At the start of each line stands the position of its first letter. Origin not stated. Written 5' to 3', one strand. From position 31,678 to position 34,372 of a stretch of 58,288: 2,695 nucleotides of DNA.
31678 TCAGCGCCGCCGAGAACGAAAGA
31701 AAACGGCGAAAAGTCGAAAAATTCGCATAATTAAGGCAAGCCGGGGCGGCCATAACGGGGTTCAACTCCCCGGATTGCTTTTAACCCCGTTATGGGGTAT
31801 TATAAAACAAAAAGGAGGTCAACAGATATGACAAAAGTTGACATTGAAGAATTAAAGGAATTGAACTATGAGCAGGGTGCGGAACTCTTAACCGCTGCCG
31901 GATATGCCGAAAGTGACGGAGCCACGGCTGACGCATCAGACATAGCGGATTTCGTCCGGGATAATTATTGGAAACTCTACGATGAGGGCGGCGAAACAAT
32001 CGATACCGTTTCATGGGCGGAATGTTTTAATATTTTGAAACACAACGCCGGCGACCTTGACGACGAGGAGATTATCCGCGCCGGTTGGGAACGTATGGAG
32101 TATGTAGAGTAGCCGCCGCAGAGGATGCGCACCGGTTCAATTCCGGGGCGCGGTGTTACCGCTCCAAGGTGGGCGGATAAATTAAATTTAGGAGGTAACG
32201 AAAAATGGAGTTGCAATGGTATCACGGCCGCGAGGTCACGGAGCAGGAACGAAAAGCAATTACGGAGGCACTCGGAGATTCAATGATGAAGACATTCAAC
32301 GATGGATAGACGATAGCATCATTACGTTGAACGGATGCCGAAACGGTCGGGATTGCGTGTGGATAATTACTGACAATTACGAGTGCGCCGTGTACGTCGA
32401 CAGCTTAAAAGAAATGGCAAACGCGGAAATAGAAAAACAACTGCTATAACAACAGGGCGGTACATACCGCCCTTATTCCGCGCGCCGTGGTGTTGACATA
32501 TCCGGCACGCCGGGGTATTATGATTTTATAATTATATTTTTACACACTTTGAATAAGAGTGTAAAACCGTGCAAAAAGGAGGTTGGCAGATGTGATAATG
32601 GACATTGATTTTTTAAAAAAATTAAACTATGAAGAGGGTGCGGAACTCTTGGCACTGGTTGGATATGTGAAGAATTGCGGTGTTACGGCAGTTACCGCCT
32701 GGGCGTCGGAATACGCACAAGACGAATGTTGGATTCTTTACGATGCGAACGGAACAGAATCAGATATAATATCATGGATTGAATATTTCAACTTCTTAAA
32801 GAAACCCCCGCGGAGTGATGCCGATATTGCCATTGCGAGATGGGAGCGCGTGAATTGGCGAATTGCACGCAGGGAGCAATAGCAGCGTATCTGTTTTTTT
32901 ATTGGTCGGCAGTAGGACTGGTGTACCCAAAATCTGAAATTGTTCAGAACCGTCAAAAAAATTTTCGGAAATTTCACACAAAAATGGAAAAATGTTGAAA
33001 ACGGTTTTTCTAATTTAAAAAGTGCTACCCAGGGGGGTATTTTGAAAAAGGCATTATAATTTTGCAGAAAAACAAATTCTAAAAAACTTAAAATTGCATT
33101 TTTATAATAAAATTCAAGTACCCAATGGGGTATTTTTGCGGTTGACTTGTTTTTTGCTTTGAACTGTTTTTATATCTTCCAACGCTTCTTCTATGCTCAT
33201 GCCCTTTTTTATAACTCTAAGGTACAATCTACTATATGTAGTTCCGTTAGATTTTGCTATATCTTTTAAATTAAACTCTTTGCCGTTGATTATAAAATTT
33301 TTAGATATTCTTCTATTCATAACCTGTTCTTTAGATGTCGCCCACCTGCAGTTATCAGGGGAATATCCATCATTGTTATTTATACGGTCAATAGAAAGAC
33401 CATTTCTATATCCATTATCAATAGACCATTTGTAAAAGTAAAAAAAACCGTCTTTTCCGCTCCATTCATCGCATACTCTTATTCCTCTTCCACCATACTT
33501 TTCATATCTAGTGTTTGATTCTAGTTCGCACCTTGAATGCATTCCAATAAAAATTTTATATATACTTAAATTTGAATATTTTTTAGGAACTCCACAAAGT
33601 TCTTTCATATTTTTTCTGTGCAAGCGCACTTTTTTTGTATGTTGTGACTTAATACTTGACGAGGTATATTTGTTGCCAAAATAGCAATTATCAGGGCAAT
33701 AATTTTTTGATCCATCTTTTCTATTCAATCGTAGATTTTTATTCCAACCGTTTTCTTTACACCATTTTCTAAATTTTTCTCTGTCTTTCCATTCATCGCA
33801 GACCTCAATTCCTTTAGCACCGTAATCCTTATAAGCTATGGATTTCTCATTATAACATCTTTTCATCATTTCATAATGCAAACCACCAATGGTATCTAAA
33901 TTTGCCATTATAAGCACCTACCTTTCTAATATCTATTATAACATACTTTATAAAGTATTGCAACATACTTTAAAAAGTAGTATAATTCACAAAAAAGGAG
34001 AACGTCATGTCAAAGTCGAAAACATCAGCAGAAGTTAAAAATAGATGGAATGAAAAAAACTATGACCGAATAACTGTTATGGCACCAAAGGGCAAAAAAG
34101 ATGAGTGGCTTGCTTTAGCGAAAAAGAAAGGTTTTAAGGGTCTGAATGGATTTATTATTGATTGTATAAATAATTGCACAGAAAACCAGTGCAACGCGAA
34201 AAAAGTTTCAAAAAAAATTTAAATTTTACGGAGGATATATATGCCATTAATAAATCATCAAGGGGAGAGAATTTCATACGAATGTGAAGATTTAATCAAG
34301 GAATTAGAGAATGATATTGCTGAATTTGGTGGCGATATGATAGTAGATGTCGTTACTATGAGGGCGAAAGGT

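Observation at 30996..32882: Acr/Aca-like regulatory hub: three consensus promoters sharing a GCGCTAT operator around a small HTH gene, driving acidic paralogs on the opposite strand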

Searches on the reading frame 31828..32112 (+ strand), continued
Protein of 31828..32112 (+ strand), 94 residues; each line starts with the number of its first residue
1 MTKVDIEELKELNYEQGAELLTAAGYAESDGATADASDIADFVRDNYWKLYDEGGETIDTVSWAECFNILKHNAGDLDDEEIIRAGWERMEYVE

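Call 71: search_solved_structures(query=L020:5275-5694:+, max_evalue=1, show_alignments=1)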
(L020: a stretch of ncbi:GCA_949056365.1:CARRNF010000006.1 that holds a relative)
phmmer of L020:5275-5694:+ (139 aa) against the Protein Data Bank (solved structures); distinct sequences matched with E-value up to 1: 15.
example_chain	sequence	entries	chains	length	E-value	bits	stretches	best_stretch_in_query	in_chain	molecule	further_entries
2ppx_A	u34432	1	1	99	0.0045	20.3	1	7-45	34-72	Uncharacterized protein Atu1735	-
7n1n_B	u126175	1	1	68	0.025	17.9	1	2-61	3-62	ComR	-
9tv9_A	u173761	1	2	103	0.026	17.9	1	2-44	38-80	Antitoxin HigA-2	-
7n10_B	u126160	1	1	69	0.034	17.5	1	2-60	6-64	ComR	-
5jaa_A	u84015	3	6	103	0.036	17.4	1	2-44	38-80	Antitoxin igA-2 | Antitoxin HigA-2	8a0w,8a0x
2xiu_A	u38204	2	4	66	0.036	17.4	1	7-64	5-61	CYLR2 | CYLR2 SYNONYM CYTOLYSIN REPRESSOR 2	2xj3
5j9i_A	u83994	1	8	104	0.036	17.4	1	2-44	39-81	Antitoxin igA-2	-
1utx_A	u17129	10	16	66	0.036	17.4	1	7-64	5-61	CYLR2 | cytolysin regulator 2 | PUTATIVE TRANSCRIPTION REGULATOR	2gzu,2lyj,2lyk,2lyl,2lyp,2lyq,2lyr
9k3w_A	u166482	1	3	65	0.053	16.9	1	6-67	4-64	Transcriptional regulator, PbsX family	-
6rnz_A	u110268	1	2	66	0.098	16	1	6-64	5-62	HTH-type transcriptional regulator DdrOC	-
2l49_A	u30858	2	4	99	0.12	15.7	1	6-48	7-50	C protein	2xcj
6rmq_A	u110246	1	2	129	0.27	14.6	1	6-65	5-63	HTH-type transcriptional regulator DdrOC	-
6rnx_A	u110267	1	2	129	0.32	14.3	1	6-65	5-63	HTH-type transcriptional regulator DdrOC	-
8tac_A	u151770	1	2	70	0.9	12.9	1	4-57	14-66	DBP48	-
2b5a_A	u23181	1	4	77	0.95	12.8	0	5-58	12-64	C.BclI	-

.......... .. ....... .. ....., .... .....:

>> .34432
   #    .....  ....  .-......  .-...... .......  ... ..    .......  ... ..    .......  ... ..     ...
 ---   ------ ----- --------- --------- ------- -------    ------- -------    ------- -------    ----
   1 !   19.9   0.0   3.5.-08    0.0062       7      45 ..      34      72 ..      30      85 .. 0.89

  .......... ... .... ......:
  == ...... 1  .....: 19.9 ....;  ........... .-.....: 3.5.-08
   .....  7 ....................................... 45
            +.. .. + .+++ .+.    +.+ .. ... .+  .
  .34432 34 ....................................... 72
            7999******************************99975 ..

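Call 74: find_encoding_contigs(protein=P0052, flank=4000, max_places=2)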
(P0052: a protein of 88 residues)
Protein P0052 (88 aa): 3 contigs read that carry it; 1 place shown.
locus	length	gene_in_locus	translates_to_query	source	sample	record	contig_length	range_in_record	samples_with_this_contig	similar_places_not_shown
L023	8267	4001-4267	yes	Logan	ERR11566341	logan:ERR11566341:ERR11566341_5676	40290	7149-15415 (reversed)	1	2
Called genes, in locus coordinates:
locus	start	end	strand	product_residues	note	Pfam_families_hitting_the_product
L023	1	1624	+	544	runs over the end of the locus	PF13708:DUF4942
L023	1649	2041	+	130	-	-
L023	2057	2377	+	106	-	-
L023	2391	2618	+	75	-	-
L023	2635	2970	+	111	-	-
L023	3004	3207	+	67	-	-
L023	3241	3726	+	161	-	-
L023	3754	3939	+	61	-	-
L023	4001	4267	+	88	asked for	-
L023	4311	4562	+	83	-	-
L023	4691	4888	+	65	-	PF22147:AcrIC5 (weak)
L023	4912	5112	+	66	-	-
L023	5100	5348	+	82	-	-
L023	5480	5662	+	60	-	-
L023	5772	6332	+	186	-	PF21983:NikA-like (faint)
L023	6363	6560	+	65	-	-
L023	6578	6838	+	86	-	-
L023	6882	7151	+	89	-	-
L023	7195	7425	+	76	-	-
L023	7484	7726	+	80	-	-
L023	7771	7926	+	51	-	-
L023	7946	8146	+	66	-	-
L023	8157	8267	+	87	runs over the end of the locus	-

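Call 75: find_encoding_contigs(protein=P0102, flank=4000, max_places=2)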
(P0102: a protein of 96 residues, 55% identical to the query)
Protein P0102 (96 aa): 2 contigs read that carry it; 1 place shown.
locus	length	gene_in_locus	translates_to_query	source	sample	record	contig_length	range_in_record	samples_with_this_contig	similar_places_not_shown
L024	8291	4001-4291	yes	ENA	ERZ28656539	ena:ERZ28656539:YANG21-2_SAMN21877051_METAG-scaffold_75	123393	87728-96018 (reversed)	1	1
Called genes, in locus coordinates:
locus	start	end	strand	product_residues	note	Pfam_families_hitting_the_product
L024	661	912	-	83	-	-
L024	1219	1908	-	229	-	-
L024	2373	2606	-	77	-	-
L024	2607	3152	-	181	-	-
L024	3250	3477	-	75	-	PF13443:HTH_26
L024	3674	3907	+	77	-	-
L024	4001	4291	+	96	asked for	-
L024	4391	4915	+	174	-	-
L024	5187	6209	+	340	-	-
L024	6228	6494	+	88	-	-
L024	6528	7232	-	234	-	-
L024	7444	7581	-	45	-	-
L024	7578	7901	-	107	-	-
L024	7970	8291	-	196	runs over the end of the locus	-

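Call 76: search_protein_families(library=pfam, max_evalue=0.01, proteins=[L023:4691-4888:+, L023:4311-4562:+, L023:4912-5112:+, L023:5100-5348:+, L023:3241-3726:+, L023:5772-6332:+, L023:2-1624:+, L024:4391-4915:+, L024:5187-6209:+, L017:4644-4853:+])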
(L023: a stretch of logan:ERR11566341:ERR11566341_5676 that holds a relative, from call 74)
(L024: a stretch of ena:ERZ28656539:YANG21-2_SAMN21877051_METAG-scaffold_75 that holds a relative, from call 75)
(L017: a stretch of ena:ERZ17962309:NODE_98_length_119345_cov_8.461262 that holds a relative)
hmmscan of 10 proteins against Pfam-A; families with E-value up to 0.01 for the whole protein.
L023:4691-4888:+ (65 aa): 1 family
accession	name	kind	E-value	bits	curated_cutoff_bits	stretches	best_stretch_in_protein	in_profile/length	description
PF22147.1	AcrIC5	-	6.1e-06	26.7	27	1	16-48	11-43/53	Anti-CRISPR protein AcrIC5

L023:4311-4562:+ (83 aa): 0 families

L023:4912-5112:+ (66 aa): 0 families

L023:5100-5348:+ (82 aa): 0 families

L023:3241-3726:+ (161 aa): 0 families

L023:5772-6332:+ (186 aa): 1 family
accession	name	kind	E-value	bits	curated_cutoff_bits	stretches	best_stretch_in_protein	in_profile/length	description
PF21983.2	NikA-like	-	2e-05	25.1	27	1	3-34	3-34/72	Mobilization protein NikA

L023:2-1624:+ (540 aa): 3 families
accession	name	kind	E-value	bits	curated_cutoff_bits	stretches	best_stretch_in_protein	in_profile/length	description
PF13708.11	DUF4942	-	7.7e-34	117.5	25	1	280-485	1-189/190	Domain of unknown function (DUF4942)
PF05175.20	MTS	-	3.3e-05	24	23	1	19-108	27-114/170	Methyltransferase small domain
PF05869.16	Dam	-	0.00014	22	28.1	1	75-133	43-100/169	DNA N-6-adenine-methyltransferase (Dam)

L024:4391-4915:+ (174 aa): 0 families

L024:5187-6209:+ (340 aa): 0 families

L017:4644-4853:+ (69 aa): 0 families

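Call 86: predict_structure(alignment_id=A5)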
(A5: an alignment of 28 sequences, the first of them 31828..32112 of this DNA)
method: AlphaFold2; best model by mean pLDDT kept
length: 94 residues; sequences in the alignment: 28
mean_pLDDT: 85.1   pTM: 0.70
mean pLDDT of the five models: 85.1, 83.6, 80.8, 80.1, 80.1
residues with pLDDT >= 90: 42; 70-90: 45; 50-70: 5; < 50: 2
segments of 3 or more residues with pLDDT < 50: none
pLDDT, mean of each block of 10 residues (from residue 1): 88 93 91 76 89 88 89 75 89 54
secondary structure, 60 per line:
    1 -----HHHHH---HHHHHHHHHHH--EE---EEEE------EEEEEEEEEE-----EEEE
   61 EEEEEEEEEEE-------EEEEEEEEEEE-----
elements in order: H6-10 H14-24 E32-35 E42-51 E57-71 E79-89

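Call 88: fold_search(model_id=the predicted structure, library=pdb)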
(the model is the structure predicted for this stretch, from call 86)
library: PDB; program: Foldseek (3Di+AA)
matches with E <= 10: 406; with E <= 0.001: 0
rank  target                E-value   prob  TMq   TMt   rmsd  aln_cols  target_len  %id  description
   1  9iq7_A                2.9e-01  0.63  0.36  0.30   5.3        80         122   19  SacM-homologous of AkaM (released 2025-07-16)
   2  7aed_B                2.9e-01  0.23  0.26  0.20   9.4       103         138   13  VirB8 domain of PrgL from Enterococcus faecalis pCF10 (released 2020-11-18)
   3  9iq7_B                3.6e-01  0.82  0.41  0.33   4.8        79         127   16  SacM-homologous of AkaM (released 2025-07-16)
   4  9iqk_A                4.8e-01  0.47  0.34  0.29   5.6        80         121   19  SacM in complex with LC3 (released 2025-07-16)
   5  9iqk_B                5.1e-01  0.72  0.41  0.33   4.8        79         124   16  SacM in complex with LC3 (released 2025-07-16)
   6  9iqd_D                5.1e-01  0.66  0.37  0.31   4.7        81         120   16  Apo-MicM,homologous of AkaM, SnoaL-like protein (released 2025-07-16)
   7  9iql_B                5.6e-01  0.69  0.41  0.33   4.8        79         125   16  SacM in complex with L6S (released 2025-07-16)
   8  9iqd_A                6.0e-01  0.57  0.35  0.30   5.2        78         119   15  Apo-MicM,homologous of AkaM, SnoaL-like protein (released 2025-07-16)
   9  2cw9                  6.7e-01  0.10  0.23  0.15   8.9       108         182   13  Crystal structure of human Tim44 C-terminal domain (released 2005-12-17)
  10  5dyv_H                7.0e-01  0.15  0.26  0.21  10.7        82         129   20  AbyU - wildtype (released 2016-06-08)
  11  3vx7_B                7.4e-01  0.16  0.30  0.21  11.6        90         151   11  Crystal structure of Kluyveromyces marxianus Atg7NTD-Atg10 complex (released 2012-11-14)
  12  5btu_A                7.9e-01  0.11  0.23  0.15  14.3       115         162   10  The structure of Diels-Alderase PyrI4 in the biosynthetic pathway of pyrroindomycins (released 2016-02-24)
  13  9mua_A                7.9e-01  0.10  0.19  0.12   8.7        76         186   14  4OT-SnoaL from P. atlanticus - Apo form (released 2025-04-09)
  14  1qvc_A                7.9e-01  0.09  0.18  0.14  12.3       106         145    8  CRYSTAL STRUCTURE ANALYSIS OF SINGLE STRANDED DNA BINDING PROTEIN (SSB) FROM E.COLI (released 2000-06-05)
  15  4xm4_B                7.9e-01  0.08  0.20  0.13  13.8        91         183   13  Structure of Chaetomium Mex67:Mtr2 subunits (released 2015-07-15)
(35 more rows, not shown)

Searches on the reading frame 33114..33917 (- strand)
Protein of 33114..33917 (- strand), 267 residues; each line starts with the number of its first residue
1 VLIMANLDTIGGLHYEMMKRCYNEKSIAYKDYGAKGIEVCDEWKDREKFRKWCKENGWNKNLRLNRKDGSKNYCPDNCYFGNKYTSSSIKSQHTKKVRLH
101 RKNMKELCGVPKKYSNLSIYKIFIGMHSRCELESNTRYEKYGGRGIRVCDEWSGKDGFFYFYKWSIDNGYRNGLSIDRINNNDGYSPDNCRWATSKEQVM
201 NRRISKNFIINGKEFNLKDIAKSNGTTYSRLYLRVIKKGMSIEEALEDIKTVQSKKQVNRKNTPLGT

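Call 8: search_protein_families(library=pfam, max_evalue=0.01, proteins=[window:33114-33917:-])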
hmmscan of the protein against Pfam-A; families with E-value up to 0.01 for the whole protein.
window:33114-33917:- (267 aa): 1 family
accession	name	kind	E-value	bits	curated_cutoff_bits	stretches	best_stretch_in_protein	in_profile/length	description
PF00019.25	TGF_beta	-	0.0052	18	27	0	56-121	14-82/104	Transforming growth factor beta like domain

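Call 9: search_protein_families(library=phrogs, max_evalue=0.01, proteins=[window:33114-33917:-])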
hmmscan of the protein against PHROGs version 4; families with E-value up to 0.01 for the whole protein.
window:33114-33917:- (267 aa): 10 families
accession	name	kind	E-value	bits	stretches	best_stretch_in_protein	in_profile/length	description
phrog_3377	-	DNA, RNA and nucleotide metabolism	5.8e-66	223.1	2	113-259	8-151/196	HNH endonuclease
phrog_374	-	DNA, RNA and nucleotide metabolism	2.1e-61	209.5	2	81-255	228-405/617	HNH endonuclease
phrog_8790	-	DNA, RNA and nucleotide metabolism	7.9e-45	154.7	2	110-251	16-147/241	restriction endonuclease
phrog_2081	-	DNA, RNA and nucleotide metabolism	1.1e-43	151.1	2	114-246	97-247/433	HNH endonuclease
phrog_953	-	DNA, RNA and nucleotide metabolism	8.7e-29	102.1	2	100-207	192-310/420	HNH endonuclease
phrog_1065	-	unknown function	2.2e-05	25.4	1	196-256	38-99/192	-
phrog_4578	-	DNA, RNA and nucleotide metabolism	5.5e-05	24.1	1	171-207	27-64/130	HNH endonuclease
phrog_3322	-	DNA, RNA and nucleotide metabolism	0.00048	21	1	168-196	100-128/162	endonuclease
phrog_19767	-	unknown function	0.0059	17.8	0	41-68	34-61/80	-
phrog_3118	-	DNA, RNA and nucleotide metabolism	0.0066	16.9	1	173-210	68-106/287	HNH endonuclease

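Call 60: search_protein_families(library=ncbifam, max_evalue=0.01, proteins=[window:33114-33917:-])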
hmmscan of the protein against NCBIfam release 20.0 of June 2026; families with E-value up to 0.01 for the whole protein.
window:33114-33917:- (267 aa): 0 families

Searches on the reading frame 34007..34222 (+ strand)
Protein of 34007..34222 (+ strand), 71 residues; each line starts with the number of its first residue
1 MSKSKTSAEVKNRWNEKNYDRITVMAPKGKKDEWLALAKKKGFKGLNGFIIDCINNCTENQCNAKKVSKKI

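Call 8: search_protein_families(library=pfam, max_evalue=0.01, proteins=[window:34007-34222:+])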
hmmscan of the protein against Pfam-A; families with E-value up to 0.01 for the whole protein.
window:34007-34222:+ (71 aa): 0 families

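Call 9: search_protein_families(library=phrogs, max_evalue=0.01, proteins=[window:34007-34222:+])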
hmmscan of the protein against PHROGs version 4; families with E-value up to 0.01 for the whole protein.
window:34007-34222:+ (71 aa): 1 family
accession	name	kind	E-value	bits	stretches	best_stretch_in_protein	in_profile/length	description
phrog_13890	-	unknown function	2.8e-10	41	1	6-62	4-59/73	-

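Call 59: search_protein_families(library=padloc, max_evalue=0.01, proteins=[window:34007-34222:+])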
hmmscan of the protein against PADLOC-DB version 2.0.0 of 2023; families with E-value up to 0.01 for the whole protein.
window:34007-34222:+ (71 aa): 0 families

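Call 60: search_protein_families(library=ncbifam, max_evalue=0.01, proteins=[window:34007-34222:+])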
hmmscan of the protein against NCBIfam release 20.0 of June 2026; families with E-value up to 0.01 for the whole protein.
window:34007-34222:+ (71 aa): 0 families

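Call 98: search_solved_structures(query=window:34007-34222:+, max_evalue=5)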
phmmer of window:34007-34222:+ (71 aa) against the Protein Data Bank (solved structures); distinct sequences matched with E-value up to 5: 2.
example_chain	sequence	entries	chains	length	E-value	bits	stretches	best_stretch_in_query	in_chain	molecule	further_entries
1tl2_A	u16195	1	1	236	0.0037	20.7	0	25-49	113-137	PROTEIN (TACHYLECTIN-2)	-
3uuw_A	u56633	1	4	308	0.063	16.8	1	32-65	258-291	Putative oxidoreductase with NAD(P)-binding Rossmann-fold domain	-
